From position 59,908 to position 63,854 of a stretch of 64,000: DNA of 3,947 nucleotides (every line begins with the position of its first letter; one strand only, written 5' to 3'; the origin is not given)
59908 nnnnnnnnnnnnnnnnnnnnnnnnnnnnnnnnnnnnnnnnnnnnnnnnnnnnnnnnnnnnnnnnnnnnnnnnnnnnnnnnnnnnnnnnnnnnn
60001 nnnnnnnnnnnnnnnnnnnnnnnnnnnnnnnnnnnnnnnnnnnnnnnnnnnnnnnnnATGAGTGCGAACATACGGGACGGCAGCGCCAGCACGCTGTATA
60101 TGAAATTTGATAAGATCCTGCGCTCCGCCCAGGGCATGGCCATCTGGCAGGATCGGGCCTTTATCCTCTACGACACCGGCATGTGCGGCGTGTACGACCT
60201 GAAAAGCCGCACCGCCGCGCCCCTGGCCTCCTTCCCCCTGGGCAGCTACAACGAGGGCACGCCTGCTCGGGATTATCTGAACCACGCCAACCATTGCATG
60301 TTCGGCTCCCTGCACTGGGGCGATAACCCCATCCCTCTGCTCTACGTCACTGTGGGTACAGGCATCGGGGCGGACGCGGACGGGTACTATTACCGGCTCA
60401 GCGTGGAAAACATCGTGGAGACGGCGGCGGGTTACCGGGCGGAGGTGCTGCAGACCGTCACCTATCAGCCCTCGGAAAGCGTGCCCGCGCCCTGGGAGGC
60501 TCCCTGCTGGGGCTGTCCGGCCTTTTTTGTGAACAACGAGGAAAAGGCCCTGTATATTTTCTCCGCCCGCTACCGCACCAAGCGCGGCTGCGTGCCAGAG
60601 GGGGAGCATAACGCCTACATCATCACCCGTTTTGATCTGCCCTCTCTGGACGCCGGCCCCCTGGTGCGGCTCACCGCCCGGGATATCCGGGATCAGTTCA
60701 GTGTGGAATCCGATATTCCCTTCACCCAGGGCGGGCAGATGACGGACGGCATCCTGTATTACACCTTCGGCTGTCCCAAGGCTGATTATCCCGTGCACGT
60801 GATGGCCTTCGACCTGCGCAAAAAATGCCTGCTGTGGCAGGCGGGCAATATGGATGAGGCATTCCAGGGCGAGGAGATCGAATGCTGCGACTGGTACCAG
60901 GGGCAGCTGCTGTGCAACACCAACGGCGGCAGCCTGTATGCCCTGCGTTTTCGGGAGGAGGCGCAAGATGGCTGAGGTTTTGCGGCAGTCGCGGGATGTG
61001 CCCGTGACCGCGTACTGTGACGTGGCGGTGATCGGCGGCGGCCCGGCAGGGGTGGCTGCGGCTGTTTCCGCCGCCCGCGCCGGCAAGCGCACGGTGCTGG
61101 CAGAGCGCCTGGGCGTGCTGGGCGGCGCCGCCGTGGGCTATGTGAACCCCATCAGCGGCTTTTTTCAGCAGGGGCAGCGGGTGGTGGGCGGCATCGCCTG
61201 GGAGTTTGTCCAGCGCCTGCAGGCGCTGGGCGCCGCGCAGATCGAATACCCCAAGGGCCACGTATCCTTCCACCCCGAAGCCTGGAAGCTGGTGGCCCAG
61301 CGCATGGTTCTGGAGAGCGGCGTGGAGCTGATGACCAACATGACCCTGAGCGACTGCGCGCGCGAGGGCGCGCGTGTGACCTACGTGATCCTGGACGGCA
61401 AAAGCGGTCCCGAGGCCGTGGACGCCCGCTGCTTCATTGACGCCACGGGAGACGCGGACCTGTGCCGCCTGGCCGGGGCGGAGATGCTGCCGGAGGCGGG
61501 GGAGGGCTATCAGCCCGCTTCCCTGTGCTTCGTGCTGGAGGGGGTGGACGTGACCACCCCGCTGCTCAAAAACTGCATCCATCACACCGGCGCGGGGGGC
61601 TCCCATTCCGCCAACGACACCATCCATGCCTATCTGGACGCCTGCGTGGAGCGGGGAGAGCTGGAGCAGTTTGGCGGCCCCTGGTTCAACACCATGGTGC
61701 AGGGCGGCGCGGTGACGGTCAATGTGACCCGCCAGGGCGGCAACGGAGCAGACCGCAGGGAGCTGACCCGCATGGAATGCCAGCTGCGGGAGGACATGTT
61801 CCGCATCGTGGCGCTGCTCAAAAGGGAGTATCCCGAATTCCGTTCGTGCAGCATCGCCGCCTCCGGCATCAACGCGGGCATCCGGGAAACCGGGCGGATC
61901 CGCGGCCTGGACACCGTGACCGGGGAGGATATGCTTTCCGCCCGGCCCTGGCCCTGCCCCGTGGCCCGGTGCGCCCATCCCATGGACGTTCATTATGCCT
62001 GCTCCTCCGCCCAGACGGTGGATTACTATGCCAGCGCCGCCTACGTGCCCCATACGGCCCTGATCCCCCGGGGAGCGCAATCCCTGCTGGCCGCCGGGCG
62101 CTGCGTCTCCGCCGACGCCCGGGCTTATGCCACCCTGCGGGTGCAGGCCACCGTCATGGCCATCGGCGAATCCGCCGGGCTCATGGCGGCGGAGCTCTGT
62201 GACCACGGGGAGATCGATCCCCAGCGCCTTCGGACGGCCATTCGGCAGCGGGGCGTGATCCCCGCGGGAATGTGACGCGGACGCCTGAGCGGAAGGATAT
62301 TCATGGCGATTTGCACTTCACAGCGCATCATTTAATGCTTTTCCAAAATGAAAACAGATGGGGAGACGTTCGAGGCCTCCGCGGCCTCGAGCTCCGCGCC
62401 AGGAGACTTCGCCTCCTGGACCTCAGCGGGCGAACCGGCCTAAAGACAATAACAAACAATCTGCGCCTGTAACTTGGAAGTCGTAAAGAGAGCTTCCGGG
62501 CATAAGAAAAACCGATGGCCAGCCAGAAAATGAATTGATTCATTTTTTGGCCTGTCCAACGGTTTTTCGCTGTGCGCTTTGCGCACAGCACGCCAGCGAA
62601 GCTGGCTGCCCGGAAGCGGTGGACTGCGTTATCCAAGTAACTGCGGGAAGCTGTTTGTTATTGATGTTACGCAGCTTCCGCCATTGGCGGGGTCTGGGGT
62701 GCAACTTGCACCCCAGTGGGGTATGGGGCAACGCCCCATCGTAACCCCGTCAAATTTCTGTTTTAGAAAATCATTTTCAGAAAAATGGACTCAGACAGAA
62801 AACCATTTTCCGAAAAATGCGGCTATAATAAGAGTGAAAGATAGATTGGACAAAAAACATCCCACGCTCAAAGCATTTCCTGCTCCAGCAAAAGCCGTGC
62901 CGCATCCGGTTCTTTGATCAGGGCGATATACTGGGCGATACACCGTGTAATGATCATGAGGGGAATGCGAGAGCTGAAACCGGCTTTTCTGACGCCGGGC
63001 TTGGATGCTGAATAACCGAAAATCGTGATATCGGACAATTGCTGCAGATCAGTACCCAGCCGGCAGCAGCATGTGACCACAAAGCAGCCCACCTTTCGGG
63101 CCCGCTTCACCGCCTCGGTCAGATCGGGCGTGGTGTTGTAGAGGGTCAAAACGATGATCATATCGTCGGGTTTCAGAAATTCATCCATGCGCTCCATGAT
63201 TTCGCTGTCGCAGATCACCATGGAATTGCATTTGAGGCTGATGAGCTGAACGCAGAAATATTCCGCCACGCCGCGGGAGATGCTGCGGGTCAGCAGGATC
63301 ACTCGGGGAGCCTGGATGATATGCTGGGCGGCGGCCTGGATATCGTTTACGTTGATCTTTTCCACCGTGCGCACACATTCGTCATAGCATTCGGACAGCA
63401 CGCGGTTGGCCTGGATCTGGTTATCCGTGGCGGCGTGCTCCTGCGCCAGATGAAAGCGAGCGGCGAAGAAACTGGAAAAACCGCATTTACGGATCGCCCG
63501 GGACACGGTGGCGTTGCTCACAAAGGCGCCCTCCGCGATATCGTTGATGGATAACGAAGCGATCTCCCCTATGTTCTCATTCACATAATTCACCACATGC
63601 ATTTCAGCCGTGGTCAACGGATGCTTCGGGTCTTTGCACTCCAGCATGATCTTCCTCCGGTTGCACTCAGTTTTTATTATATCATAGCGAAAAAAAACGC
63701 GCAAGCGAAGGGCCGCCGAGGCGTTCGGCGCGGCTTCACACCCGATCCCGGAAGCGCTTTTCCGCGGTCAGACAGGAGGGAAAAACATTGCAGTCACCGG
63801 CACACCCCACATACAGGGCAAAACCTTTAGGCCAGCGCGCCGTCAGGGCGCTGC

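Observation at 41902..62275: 20-kb sugar island built around five paralogous FAD-dependent oxidoreductases with no recognisable glycoside hydrolase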

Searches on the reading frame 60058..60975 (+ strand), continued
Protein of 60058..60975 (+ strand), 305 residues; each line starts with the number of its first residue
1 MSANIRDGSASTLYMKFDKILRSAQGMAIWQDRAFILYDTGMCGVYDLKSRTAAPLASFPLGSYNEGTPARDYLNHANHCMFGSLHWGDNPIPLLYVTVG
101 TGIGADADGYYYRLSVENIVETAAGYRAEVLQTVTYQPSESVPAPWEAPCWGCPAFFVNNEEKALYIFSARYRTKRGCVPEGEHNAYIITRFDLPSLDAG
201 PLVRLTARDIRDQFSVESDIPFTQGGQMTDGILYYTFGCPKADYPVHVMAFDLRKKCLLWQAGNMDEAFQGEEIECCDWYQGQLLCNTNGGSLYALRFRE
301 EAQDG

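Call 83: find_encoding_contigs(protein=P0427, flank=8000, max_places=2)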
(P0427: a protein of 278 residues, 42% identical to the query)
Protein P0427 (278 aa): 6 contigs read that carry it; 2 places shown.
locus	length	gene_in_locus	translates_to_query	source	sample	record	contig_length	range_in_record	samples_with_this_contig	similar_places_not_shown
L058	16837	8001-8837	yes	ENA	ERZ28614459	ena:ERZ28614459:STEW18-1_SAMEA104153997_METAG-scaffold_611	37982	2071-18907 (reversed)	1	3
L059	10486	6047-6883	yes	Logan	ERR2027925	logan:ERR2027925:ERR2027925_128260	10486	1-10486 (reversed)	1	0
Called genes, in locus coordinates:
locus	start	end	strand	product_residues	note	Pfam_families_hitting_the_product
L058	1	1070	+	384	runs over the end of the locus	PF13450:NAD_binding_8, PF03275:GLF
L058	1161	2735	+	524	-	PF09820:AAA-ATPase_like, PF08011:PDDEXK_9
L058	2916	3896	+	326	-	PF26334:Gtf3_N, PF26337:Gtf3_C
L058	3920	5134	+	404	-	PF13439:Glyco_transf_4, PF13579:Glyco_trans_4_4, PF20706:GT4-conflict, PF00534:Glycos_transf_1, PF13692:Glyco_trans_1_4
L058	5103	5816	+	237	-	PF01128:IspD, PF12804:NTP_transf_3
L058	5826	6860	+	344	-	PF01370:Epimerase, PF01073:3Beta_HSD, PF07993:NAD_binding_4 (faint), PF16363:GDP_Man_Dehyd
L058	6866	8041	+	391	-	PF04464:Glyphos_transf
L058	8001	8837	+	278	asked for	-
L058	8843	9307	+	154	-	PF01757:Acyl_transf_3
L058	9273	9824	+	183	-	PF01757:Acyl_transf_3 (weak)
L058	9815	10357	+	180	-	PF28549:NDPSase_N, PF00293:NUDIX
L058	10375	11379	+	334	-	PF01073:3Beta_HSD, PF01370:Epimerase, PF16363:GDP_Man_Dehyd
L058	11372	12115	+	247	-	PF03808:Glyco_tran_WecG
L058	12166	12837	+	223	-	-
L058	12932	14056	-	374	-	PF13173:AAA_14, PF13401:AAA_22 (faint), PF13635:DUF4143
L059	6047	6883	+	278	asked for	-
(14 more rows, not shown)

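Call 84: find_encoding_contigs(protein=P0418, flank=6000, max_places=1)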
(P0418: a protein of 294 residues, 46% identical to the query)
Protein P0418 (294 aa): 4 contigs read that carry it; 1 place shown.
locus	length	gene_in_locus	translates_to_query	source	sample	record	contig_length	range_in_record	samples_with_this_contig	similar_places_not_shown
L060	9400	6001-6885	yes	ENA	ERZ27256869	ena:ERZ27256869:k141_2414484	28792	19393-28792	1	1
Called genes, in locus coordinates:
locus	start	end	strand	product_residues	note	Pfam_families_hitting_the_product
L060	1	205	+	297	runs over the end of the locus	PF04991:LicD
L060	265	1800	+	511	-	PF01554:MatE (weak)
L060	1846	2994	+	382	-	PF14897:EpsG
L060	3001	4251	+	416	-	PF00534:Glycos_transf_1, PF13692:Glyco_trans_1_4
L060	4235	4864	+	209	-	PF00132:Hexapep, PF14602:Hexapep_2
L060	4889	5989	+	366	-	PF14307:Glyco_tran_WbsX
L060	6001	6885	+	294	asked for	-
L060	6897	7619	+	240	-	PF01128:IspD, PF12804:NTP_transf_3 (weak)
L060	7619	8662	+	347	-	PF01073:3Beta_HSD, PF01370:Epimerase, PF04321:RmlD_sub_bind (weak), PF07993:NAD_binding_4 (faint), PF16363:GDP_Man_Dehyd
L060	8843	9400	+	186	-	?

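Call 85: find_encoding_contigs(protein=P0411, flank=6000, max_places=1)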
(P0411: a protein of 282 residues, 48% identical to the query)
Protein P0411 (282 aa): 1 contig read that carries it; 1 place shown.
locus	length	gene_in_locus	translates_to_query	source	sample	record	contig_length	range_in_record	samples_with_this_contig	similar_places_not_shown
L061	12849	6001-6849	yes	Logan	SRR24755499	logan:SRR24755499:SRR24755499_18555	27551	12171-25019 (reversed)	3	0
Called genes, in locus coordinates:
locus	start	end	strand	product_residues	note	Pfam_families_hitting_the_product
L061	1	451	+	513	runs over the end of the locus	-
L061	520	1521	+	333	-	PF00881:Nitroreductase (weak)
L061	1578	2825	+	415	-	-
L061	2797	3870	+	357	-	PF04230:PS_pyruv_trans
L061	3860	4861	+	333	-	PF00535:Glycos_transf_2, PF10111:Glyco_tranf_2_2, PF13506:Glyco_transf_21 (weak), PF13641:Glyco_tranf_2_3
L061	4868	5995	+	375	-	PF04230:PS_pyruv_trans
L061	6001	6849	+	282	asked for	-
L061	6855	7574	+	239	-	PF01128:IspD, PF12804:NTP_transf_3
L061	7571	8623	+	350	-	PF01073:3Beta_HSD, PF01370:Epimerase, PF02719:Polysacc_synt_2, PF05368:NmrA (weak), PF07993:NAD_binding_4, PF13460:NAD_binding_10 (weak), PF16363:GDP_Man_Dehyd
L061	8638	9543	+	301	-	PF04991:LicD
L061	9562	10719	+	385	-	PF13450:NAD_binding_8, PF03275:GLF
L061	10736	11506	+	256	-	PF14393:DUF4422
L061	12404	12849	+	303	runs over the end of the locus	PF27840:ScmC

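Call 86: find_encoding_contigs(protein=P0435, flank=6000, max_places=1)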
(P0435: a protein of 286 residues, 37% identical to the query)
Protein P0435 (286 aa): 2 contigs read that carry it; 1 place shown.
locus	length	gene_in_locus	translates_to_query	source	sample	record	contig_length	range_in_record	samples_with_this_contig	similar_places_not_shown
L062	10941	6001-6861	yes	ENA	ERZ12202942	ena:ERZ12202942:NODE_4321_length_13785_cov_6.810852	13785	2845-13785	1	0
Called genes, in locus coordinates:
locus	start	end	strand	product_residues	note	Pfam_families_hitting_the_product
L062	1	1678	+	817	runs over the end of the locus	PF04443:LuxE, PF05893:LuxC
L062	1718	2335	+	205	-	-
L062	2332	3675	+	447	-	PF01467:CTP_transf_like, PF01408:GFO_IDH_MocA, PF22725:GFO_IDH_MocA_C3 (weak)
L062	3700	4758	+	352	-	PF00155:Aminotran_1_2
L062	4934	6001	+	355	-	PF04464:Glyphos_transf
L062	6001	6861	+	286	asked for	-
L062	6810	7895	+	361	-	PF01073:3Beta_HSD, PF01370:Epimerase, PF02719:Polysacc_synt_2 (weak), PF04321:RmlD_sub_bind, PF16363:GDP_Man_Dehyd, PF13460:NAD_binding_10, PF07993:NAD_binding_4 (weak)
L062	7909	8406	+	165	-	PF01757:Acyl_transf_3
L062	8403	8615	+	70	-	-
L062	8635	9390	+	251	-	PF03808:Glyco_tran_WecG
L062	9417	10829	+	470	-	PF13727:CoA_binding_3, PF02397:Bac_transf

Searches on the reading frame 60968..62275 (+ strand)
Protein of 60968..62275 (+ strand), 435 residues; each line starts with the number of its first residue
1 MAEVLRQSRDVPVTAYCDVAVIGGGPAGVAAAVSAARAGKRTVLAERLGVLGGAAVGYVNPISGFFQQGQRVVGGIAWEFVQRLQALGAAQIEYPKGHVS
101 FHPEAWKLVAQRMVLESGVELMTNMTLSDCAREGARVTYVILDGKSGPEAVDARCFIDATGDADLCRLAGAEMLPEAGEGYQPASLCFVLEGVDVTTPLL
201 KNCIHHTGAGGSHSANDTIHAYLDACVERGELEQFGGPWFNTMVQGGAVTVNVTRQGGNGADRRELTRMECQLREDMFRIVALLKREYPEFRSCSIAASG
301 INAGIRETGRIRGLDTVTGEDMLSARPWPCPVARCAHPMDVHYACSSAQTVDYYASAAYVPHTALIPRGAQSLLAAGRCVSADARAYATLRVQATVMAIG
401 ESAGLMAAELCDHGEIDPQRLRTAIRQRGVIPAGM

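Call 3: search_protein_families(library=pfam, proteins=[window:60968-62275:+], max_evalue=0.01)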
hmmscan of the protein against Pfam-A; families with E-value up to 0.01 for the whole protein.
window:60968-62275:+ (435 aa): 10 families
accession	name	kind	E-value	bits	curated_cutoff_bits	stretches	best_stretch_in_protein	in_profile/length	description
PF12831.13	FAD_oxidored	-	3.8e-87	293.7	27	1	18-423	1-409/416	FAD dependent oxidoreductase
PF00890.30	FAD_binding_2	-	1.9e-07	31.1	20.4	1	18-55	1-38/414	FAD binding domain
PF07992.20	Pyr_redox_2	-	1.3e-06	28.5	26.1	1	18-51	2-31/291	Pyridine nucleotide-disulphide oxidoreductase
PF01266.30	DAO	-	3.6e-06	27.2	27.9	1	18-95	1-85/353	FAD dependent oxidoreductase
PF13450.12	NAD_binding_8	-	6.4e-05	23.6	21.9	1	21-60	1-40/68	NAD(P)-binding Rossmann-like domain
PF01134.28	GIDA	-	6.4e-05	22.6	22.1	1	18-45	1-28/391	Glucose inhibited division protein A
PF01494.25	FAD_binding_3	-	0.00044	20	22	1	17-48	2-33/349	FAD binding domain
PF01946.23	Thi4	-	0.00075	19.2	26.2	1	10-146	11-141/235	Thi4 family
PF03486.20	HI0933_like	-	0.00094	19.1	50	1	18-48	2-32/244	HI0933-like protein Rossmann domain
PF00070.33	Pyr_redox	-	0.0064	17.4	22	0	19-50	2-33/82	Pyridine nucleotide-disulphide oxidoreductase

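Call 8: search_protein_families(library=ncbifam, proteins=[window:60968-62275:+], max_evalue=0.001)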
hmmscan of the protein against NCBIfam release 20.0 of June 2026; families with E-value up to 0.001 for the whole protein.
window:60968-62275:+ (435 aa): 28 families (the best 25 are shown)
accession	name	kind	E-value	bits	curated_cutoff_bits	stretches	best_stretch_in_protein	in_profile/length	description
TIGR03467.1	HpnE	equivalog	3.7e-09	36.4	283.05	1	19-93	1-76/430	hydroxysqualene dehydroxylase HpnE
TIGR01372.1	soxA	subfamily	3.7e-08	31.6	1164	1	13-56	165-208/996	sarcosine oxidase subunit alpha family protein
NF009477.0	PRK12843.1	equivalog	8.4e-08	31.1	758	1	4-55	4-55/578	FAD-dependent oxidoreductase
NF004789.0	PRK06134.1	subfamily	2.2e-07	29.8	747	1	12-55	8-51/581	FAD-dependent oxidoreductase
TIGR03140.1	AhpF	equivalog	9.8e-07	27.7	502.9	1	16-62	212-259/515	alkyl hydroperoxide reductase subunit F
TIGR03997.1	mycofact_OYE_2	equivalog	1.9e-06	26.6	793.15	1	17-55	380-418/645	mycofactocin system FadH/OYE family oxidoreductase 2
NF003725.0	PRK05329.2-4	equivalog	3.6e-06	26.2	345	0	14-51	6-43/429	glycerol-3-phosphate dehydrogenase subunit GlpB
NF003585.0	PRK05249.1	equivalog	1.8e-05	23.6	465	1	17-56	7-46/464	Si-specific NAD(P)(+) transhydrogenase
NF005691.0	PRK07494.1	equivalog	5.8e-05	21.8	459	1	15-47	7-39/404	UbiH/UbiF family hydroxylase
NF009476.0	PRK12839.1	equivalog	7.4e-05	21.1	940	1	14-55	6-47/572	FAD-dependent oxidoreductase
TIGR02032.1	GG-red-SF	subfamily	8.1e-05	22.4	158.8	1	18-162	2-147/297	geranylgeranyl reductase family protein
TIGR01292.1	TRX_reduct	equivalog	0.00011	21.1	343.45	1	18-50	2-34/300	thioredoxin-disulfide reductase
NF005512.0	PRK07121.1-5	subfamily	0.00012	20.8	812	1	17-56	22-61/489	FAD-binding protein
NF005510.0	PRK07121.1-3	subfamily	0.00014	20.8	481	1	15-55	21-61/492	FAD-binding protein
NF053677.1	Desat2ChcC2Cyan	equivalog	0.00018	20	900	1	17-55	1-39/558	4-oxocyclohex-2-ene-1-carboxylate 5-dehydrogenase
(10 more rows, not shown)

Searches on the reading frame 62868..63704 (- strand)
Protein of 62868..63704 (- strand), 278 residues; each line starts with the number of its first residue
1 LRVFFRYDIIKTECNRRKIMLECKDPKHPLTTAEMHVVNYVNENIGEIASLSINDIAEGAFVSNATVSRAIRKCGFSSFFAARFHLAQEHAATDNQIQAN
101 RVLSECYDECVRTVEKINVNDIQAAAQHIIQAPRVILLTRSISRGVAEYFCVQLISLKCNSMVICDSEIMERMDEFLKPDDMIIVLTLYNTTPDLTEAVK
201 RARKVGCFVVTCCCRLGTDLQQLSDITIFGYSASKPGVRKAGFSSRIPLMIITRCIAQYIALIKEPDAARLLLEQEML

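Call 4: search_protein_families(library=pfam, proteins=[window:62868-63704:-], max_evalue=0.01)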
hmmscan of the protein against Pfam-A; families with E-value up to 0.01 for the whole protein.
window:62868-63704:- (278 aa): 4 families
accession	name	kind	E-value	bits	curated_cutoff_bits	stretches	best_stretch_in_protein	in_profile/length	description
PF01418.23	HTH_6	-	6.3e-11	42.5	28.3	1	24-92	8-76/77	Helix-turn-helix domain, rpiR family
PF01380.27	SIS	-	2.6e-06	27.7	25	1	129-228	2-102/131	SIS domain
PF00356.27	LacI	-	0.00034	20.8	27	1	52-73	1-22/46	Bacterial regulatory proteins, lacI family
PF12802.13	MarR_2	-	0.0048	17.5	27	1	29-73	2-43/61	MarR family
